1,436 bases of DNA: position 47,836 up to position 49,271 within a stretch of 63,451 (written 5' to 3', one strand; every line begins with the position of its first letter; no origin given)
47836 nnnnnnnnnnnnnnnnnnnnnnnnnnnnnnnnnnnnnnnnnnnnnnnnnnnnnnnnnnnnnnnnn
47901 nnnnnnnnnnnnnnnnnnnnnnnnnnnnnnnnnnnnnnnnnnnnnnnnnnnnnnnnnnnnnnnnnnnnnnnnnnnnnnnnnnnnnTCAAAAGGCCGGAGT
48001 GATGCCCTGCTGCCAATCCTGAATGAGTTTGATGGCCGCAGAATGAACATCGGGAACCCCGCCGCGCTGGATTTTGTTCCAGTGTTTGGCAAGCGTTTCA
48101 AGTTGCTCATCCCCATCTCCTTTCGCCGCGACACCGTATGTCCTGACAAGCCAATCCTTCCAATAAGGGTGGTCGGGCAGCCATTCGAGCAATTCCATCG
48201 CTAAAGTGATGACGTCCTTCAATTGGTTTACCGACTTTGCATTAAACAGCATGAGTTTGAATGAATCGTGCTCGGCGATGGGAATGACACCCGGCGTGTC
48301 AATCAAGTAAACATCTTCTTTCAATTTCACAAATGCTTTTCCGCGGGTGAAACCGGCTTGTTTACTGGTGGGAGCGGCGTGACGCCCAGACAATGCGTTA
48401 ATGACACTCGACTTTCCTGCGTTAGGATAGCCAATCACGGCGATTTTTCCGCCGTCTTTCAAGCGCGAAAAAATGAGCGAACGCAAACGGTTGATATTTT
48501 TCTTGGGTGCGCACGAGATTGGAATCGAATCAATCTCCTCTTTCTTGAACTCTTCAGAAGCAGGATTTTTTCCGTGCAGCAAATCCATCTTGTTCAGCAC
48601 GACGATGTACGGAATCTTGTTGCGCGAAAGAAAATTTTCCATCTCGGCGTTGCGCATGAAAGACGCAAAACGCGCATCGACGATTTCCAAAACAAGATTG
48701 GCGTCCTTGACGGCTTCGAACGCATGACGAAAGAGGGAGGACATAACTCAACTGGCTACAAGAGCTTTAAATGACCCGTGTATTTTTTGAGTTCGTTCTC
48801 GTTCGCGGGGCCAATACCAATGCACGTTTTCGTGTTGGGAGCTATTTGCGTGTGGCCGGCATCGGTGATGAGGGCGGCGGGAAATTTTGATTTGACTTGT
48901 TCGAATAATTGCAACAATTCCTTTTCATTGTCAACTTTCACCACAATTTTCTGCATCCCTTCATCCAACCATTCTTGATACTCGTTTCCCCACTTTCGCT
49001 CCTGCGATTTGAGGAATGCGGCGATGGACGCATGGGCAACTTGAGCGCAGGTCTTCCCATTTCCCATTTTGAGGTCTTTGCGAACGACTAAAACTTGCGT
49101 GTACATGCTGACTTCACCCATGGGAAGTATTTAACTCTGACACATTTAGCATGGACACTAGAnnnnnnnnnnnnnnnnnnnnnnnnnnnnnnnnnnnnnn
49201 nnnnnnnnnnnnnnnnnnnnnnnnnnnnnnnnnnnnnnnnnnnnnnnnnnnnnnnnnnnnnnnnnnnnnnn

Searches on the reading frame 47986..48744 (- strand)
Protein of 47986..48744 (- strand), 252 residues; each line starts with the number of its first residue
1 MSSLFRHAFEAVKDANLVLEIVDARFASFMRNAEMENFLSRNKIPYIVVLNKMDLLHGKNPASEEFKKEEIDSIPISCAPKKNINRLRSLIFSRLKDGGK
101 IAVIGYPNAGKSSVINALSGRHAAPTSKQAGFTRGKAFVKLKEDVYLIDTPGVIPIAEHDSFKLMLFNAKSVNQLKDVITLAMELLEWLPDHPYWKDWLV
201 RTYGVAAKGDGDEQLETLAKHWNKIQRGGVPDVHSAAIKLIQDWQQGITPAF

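Call 54: search_protein_families(library=pfam, max_evalue=0.001, proteins=[window:47986-48744:-])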
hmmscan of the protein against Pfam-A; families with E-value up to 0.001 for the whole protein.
window:47986-48744:- (252 aa): 7 families
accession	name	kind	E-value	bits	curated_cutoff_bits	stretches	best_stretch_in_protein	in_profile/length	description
PF01926.29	MMR_HSR1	-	7.4e-22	78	21.9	1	100-183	1-83/113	50S ribosome-binding GTPase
PF03193.22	RsgA_GTPase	-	1.3e-10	41.8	30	1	40-153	50-168/174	RsgA GTPase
PF02421.24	FeoB_N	-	2.2e-10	40.7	27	1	100-156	2-60/156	Ferrous iron transport protein B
PF00350.29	Dynamin_N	-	9.2e-10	39.2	27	1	101-129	1-29/168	Dynamin family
PF16897.10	MMR_HSR1_Xtn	-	4.4e-06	27.1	35.2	1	41-96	53-105/106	C-terminal region of MMR_HSR1 domain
PF00009.33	GTP_EFTU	-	3.5e-05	23.9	26.5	0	12-65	90-149/188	Elongation factor Tu GTP binding domain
PF03029.23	ATP_bind_1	-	4.7e-05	23.7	27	0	28-65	140-178/240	Conserved hypothetical ATP binding protein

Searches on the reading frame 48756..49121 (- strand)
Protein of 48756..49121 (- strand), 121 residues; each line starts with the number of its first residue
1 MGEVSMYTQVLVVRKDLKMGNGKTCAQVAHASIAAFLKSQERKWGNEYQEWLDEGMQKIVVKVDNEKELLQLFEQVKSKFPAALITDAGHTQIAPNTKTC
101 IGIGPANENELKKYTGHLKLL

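Call 54: search_protein_families(library=pfam, max_evalue=0.001, proteins=[window:48756-49121:-])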
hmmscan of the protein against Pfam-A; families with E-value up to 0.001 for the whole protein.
window:48756-49121:- (121 aa): 1 family
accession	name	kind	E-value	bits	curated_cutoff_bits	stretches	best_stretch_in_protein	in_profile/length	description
PF01981.21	PTH2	-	1.3e-41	141.9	23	1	7-121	1-115/115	Peptidyl-tRNA hydrolase PTH2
